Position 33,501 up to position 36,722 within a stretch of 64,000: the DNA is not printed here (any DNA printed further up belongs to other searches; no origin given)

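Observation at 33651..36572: Family member 4 sits 8 bp upstream of a formylglycine sulfatase on the same strand, a likely operon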

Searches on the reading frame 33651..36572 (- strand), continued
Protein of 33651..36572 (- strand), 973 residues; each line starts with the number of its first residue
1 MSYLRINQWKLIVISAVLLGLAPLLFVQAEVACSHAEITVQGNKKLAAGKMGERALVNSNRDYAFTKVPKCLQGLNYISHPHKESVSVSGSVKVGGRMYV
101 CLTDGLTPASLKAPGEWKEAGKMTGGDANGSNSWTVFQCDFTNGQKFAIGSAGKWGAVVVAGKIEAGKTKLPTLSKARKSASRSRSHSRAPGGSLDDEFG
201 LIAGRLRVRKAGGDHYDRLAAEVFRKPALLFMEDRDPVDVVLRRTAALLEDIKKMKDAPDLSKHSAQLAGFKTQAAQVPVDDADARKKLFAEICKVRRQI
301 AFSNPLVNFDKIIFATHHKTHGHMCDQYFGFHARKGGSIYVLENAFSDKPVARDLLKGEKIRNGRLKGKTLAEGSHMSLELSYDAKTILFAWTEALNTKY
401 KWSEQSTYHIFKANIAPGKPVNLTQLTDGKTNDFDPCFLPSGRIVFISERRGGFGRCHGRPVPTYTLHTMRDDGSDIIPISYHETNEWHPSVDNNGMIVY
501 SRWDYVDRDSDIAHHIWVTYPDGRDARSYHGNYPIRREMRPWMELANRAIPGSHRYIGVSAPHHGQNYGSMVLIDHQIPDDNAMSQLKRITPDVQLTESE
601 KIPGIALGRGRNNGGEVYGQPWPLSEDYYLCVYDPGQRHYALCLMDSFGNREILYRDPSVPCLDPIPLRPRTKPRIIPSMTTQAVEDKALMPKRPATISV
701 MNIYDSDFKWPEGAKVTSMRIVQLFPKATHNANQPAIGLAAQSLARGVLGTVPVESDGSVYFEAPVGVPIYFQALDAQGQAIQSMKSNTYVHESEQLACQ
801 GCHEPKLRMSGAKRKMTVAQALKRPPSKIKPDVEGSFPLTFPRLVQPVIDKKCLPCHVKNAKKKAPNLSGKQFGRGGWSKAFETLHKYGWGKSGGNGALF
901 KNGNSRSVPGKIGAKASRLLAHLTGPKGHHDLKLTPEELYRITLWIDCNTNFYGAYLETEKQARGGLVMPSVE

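Call 22: find_related_loci(query=window:33651-36572:-, collection=metagenome_contigs, flank=8000)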
Query window:33651-36572:- (973 aa) in metagenome_contigs; peptide patterns used: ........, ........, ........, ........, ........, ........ (x = any residue, [..] = any of these).
231 stretches matched a pattern; 129 encode a relative of the query (tblastn E <= 1e-3); the best 80 are kept; 79 distinct loci.
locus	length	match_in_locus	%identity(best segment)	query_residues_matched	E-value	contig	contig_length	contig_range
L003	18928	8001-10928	84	1-973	0e+0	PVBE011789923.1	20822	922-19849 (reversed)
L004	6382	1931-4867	82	1-973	0e+0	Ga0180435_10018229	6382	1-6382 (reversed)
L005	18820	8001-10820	64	13-973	0e+0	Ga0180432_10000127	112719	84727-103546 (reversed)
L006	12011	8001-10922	83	1-973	0e+0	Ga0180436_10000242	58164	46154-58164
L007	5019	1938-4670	52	41-973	0e+0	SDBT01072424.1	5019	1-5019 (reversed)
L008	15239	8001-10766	52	38-973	0e+0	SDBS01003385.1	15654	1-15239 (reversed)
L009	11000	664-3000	58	198-973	0e+0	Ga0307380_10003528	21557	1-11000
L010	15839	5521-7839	56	218-973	0e+0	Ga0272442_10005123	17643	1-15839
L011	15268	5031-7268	58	218-973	0e+0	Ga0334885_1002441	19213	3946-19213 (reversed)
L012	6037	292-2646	54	197-970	0e+0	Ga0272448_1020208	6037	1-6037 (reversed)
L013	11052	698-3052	54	197-970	0e+0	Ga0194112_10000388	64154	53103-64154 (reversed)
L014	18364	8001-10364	54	218-970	0e+0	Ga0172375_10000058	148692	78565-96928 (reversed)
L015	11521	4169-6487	52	183-972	0e+0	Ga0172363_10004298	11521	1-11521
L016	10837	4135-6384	50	220-973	0e+0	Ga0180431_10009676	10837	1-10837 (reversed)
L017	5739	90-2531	47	156-973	0e+0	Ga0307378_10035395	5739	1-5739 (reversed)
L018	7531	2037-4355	49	218-973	0e+0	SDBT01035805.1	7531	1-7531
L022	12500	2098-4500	48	165-973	0e+0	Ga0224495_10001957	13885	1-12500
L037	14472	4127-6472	47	189-973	0e+0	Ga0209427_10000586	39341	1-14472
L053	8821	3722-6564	47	18-970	0e+0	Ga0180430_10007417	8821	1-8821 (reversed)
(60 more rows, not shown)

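Call 28: search_solved_structures(query=window:33651-36572:-, max_evalue=0.01, show_alignments=1)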
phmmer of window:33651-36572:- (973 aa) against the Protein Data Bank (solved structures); distinct sequences matched with E-value up to 0.01: 1.
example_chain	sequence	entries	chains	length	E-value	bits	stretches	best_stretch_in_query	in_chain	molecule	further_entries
5c2v_A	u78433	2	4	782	1.5e-11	46.2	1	745-808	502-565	HYDRAZINE SYNTHASE ALPHA SUBUNIT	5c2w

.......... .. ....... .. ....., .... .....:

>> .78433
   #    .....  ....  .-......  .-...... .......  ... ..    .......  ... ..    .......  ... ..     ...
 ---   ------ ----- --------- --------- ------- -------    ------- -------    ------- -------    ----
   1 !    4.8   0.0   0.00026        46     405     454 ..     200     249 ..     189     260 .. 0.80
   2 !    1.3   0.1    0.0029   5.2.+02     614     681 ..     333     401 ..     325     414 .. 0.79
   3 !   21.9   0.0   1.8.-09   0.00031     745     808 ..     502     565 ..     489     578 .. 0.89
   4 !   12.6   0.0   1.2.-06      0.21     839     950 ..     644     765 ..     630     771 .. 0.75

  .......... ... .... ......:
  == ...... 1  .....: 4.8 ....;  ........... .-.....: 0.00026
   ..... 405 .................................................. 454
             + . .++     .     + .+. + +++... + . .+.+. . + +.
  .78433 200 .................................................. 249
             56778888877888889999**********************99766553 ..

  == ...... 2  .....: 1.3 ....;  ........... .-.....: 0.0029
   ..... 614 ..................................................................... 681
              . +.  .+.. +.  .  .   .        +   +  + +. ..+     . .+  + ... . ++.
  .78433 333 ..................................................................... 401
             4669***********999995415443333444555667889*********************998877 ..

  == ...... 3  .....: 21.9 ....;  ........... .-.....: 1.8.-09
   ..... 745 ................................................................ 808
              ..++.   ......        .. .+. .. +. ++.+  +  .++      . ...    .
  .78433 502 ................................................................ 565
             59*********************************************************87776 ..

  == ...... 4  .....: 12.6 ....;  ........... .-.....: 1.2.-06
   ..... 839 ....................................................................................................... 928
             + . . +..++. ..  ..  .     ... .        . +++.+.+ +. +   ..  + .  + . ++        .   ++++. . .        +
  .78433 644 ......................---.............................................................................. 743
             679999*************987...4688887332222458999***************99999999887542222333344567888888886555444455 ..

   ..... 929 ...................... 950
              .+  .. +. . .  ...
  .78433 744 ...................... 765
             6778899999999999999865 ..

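Call 34: find_encoding_contigs(protein=P0001, flank=10000, max_places=3)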
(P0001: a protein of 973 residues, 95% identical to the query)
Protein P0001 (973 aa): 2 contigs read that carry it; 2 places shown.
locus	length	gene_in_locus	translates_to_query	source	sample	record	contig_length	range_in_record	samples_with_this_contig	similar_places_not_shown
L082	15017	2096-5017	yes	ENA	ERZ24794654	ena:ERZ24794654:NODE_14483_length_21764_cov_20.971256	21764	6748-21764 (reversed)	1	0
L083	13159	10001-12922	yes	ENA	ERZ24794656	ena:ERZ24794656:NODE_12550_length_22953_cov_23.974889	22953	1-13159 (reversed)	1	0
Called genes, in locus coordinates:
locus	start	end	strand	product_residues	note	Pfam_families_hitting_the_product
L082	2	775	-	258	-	?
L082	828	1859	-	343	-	PF06439:3keto-disac_hyd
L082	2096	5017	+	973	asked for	PF18582:HZS_alpha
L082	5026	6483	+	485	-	PF00884:Sulfatase, PF01663:Phosphodiest, PF16347:SGSH_C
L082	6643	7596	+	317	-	-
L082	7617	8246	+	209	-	PF13646:HEAT_2, PF02985:HEAT (faint), PF13646:HEAT_2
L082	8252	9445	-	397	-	PF24316:Tli3 (faint), PF02012:BNR (faint), PF15902:Sortilin-Vps10 (faint), PF13088:BNR_2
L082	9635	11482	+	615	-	PF00270:DEAD, PF00271:Helicase_C, PF16124:RecQ_Zn_bind, PF09382:RQC, PF00570:HRDC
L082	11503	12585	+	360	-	PF00150:Cellulase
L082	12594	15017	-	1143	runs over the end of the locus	PF13385:Laminin_G_3, PF18582:HZS_alpha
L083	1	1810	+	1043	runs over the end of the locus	PF08305:NPCBM, PF18582:HZS_alpha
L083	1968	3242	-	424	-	PF07690:MFS_1, PF12832:MFS_1_like (faint), PF05977:MFS_3 (weak)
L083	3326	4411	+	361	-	PF00383:dCMP_cyt_deam_1, PF14437:MafB19-deam, PF01872:RibD_C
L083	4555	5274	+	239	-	PF02985:HEAT (faint), PF13646:HEAT_2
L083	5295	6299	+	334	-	-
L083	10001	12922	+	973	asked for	PF18582:HZS_alpha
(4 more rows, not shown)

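Call 35: find_encoding_contigs(protein=P0003, flank=10000, max_places=3)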
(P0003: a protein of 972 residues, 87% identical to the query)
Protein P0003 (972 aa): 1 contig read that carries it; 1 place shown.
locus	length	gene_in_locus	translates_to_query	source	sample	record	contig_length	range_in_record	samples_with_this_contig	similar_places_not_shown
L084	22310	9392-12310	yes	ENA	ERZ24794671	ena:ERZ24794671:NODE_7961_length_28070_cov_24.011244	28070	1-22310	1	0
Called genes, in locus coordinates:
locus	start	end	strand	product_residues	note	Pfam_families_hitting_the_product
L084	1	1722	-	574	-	?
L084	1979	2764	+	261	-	PF02985:HEAT (faint), PF13646:HEAT_2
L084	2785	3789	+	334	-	PF07963:N_methyl (weak)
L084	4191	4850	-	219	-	-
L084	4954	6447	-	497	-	PF13360:PQQ_2 (weak), PF01011:PQQ (faint), PF13570:Beta-prop_ACSF4 (weak), PF13360:PQQ_2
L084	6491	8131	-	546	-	PF06439:3keto-disac_hyd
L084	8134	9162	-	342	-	-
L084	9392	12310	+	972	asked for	PF18582:HZS_alpha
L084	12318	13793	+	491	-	PF00884:Sulfatase, PF01663:Phosphodiest, PF16347:SGSH_C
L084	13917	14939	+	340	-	-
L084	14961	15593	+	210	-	PF13646:HEAT_2 (weak), PF02985:HEAT (faint), PF13646:HEAT_2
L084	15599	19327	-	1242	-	PF26549:Tricorn_N (faint), PF18582:HZS_alpha, PF13088:BNR_2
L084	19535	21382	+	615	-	PF00270:DEAD, PF00271:Helicase_C, PF16124:RecQ_Zn_bind, PF09382:RQC, PF00570:HRDC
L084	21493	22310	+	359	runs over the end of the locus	PF00150:Cellulase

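Call 36: find_encoding_contigs(protein=P0010, flank=10000, max_places=3)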
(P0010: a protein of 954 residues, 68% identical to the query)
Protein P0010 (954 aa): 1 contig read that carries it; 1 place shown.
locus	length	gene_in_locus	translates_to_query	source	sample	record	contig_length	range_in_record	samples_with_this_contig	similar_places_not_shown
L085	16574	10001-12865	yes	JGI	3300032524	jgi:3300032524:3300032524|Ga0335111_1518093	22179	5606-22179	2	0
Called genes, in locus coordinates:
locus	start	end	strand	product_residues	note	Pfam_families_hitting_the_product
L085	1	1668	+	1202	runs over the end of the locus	PF07676:PD40 (faint), PF18582:HZS_alpha, PF13442:Cytochrome_CBB3 (faint), PF13385:Laminin_G_3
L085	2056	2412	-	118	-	PF09723:Zn_ribbon_8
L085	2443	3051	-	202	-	PF01025:GrpE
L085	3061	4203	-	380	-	PF00226:DnaJ, PF01556:DnaJ_C, PF00684:DnaJ_CXXCXGXG, PF27439:DnaJ_C_2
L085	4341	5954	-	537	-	PF00118:Cpn60_TCP1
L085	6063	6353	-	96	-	PF00166:Cpn10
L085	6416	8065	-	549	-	PF00118:Cpn60_TCP1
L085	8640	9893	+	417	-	PF00171:Aldedh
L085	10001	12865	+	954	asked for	PF18582:HZS_alpha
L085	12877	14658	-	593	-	PF03781:FGE-sulfatase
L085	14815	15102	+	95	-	-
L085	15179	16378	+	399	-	PF01408:GFO_IDH_MocA, PF02894:GFO_IDH_MocA_C, PF22725:GFO_IDH_MocA_C3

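Call 37: find_related_loci(query=A1, collection=genome_contigs, flank=8000)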
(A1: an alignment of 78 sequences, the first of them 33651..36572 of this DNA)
Query A1 (973 aa) in genome_contigs; peptide patterns used: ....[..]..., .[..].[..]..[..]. (x = any residue, [..] = any of these).
596 stretches matched a pattern (row limit reached: there are more); 595 encode a relative of the query (tblastn E <= 1e-3); the best 80 are kept; 80 distinct loci.
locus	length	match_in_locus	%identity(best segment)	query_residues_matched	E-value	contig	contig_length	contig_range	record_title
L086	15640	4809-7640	65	8-973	0e+0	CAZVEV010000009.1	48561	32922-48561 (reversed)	MAG TPA_asm: uncultured Planctomycetaceae bacterium isolate binchicken_co65_125 genome assembly, contig: NODE_2821_lengt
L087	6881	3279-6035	62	49-973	0e+0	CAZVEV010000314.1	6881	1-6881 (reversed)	MAG TPA_asm: uncultured Planctomycetaceae bacterium isolate binchicken_co65_125 genome assembly, contig: NODE_39942_leng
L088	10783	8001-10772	52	26-970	0e+0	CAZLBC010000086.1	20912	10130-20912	MAG TPA_asm: uncultured Planctomycetaceae bacterium isolate binchicken_co17_420 genome assembly, contig: NODE_6432_lengt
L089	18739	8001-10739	52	36-972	0e+0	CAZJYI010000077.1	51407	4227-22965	MAG TPA_asm: uncultured Victivallales bacterium isolate binchicken_co97_160 genome assembly, contig: NODE_2530_length_51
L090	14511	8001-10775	49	10-973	0e+0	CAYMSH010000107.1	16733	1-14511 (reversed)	MAG TPA_asm: uncultured Planctomycetaceae bacterium isolate binchicken_co141_31 genome assembly, contig: NODE_14620_leng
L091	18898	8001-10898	49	12-970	0e+0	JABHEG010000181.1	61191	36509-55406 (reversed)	MAG: Lentisphaerae bacterium isolate SI037_bin151 k141_3046107, whole genome shotgun sequence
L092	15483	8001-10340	56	198-973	0e+0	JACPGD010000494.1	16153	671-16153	MAG: Candidatus Hydrogenedentota bacterium isolate NC_groundwater_378_Ag_B-0.1um_61_12 GD18-4_B1_scaffold_1570129, whole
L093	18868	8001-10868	48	26-970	0e+0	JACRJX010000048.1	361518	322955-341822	MAG: Verrucomicrobia bacterium isolate NC_groundwater_1840_Pr3_B-0.1um_61_25 SR-2_scaffold_141_4225553, whole genome sho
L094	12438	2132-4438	56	219-970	0e+0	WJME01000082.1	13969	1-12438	MAG: candidate division KSB1 bacterium isolate Bin_228 k141_1107256, whole genome shotgun sequence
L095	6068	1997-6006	56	198-973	0e+0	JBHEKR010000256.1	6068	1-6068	MAG: Candidatus Hydrogenedentales bacterium isolate bin.359 k141_5559521, whole genome shotgun sequence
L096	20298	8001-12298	56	198-970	0e+0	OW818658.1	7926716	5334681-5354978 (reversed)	metagenome genome assembly, chromosome: 1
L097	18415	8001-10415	54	186-973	0e+0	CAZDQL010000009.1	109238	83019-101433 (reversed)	MAG TPA_asm: uncultured Planctomycetaceae bacterium isolate binchicken_co65_43 genome assembly, contig: NODE_471_length_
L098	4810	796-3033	58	218-973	0e+0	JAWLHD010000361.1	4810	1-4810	MAG: Anaerohalosphaeraceae bacterium isolate 30dZY2.bin.36 NODE_21696_length_4810_cov_2.873063, whole genome shotgun seq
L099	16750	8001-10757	47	27-970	0e+0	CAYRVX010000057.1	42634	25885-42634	MAG TPA_asm: uncultured Planctomycetaceae bacterium isolate SRP068000_co1_610 genome assembly, contig: NODE_824_length_4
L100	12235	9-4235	59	285-973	0e+0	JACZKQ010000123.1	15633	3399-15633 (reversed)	MAG: Phycisphaerae bacterium isolate MAG49 planctomycetaceae_1_contig_980246, whole genome shotgun sequence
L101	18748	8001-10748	52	4-970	0e+0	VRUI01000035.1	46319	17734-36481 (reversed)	MAG: Planctomycetota bacterium isolate MohnsGC08_bin187 NODE_35_length_46319_cov_39.461918, whole genome shotgun sequenc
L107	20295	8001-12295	52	219-973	0e+0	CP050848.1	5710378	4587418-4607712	Planctomycetales bacterium ZRK34 chromosome, complete genome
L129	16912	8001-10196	51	241-973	0e+0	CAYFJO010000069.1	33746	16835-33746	MAG TPA_asm: uncultured Pirellulaceae bacterium isolate ERP003628_co1_109 genome assembly, contig: NODE_377_length_33746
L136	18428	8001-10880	49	24-970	0e+0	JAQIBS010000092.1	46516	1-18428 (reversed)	MAG: Kiritimatiellae bacterium isolate GH19 k119_326699, whole genome shotgun sequence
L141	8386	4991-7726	45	83-973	0e+0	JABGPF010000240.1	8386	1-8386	MAG: Phycisphaerales bacterium isolate co234_bin25 NODE_13224_length_8386_cov_4.649382, whole genome shotgun sequence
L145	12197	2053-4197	51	257-973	0e+0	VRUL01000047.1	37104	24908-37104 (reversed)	MAG: Planctomycetota bacterium isolate MohnsGC08_bin191 NODE_48_length_37104_cov_39.473924, whole genome shotgun sequenc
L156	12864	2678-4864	51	242-973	0e+0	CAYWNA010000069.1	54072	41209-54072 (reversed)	MAG TPA_asm: uncultured Pirellulaceae bacterium isolate binchicken_co65_467 genome assembly, contig: NODE_2304_length_54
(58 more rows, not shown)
